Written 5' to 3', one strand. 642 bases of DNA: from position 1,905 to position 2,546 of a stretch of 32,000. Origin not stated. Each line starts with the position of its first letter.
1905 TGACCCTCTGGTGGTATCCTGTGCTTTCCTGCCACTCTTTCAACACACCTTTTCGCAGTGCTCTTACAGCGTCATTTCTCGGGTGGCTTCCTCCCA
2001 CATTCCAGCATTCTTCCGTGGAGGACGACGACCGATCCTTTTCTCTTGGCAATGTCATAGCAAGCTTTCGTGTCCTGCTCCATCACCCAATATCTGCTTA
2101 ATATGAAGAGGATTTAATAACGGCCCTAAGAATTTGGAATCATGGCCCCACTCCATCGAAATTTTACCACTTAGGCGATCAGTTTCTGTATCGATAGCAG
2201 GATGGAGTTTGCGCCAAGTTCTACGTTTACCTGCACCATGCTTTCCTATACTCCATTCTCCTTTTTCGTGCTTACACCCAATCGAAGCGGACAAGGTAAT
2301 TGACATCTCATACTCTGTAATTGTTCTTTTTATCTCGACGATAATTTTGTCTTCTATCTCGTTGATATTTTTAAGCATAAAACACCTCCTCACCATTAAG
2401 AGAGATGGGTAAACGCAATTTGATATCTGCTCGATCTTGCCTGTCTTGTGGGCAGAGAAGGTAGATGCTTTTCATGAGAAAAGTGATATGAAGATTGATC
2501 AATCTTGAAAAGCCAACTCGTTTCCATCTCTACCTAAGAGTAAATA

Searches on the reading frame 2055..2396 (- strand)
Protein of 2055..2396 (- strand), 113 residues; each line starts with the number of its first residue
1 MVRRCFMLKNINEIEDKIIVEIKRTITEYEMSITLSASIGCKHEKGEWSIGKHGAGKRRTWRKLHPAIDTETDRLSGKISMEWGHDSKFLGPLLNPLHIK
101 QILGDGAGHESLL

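Call 36: search_protein_families(library=pfam, proteins=[window:2055-2396:-], max_evalue=0.001)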
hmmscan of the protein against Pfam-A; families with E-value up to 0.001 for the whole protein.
window:2055-2396:- (113 aa): 1 family
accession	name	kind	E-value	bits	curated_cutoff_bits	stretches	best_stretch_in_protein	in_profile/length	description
PF01609.27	DDE_Tnp_1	-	0.00075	19.7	23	1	44-106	18-84/200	Transposase DDE domain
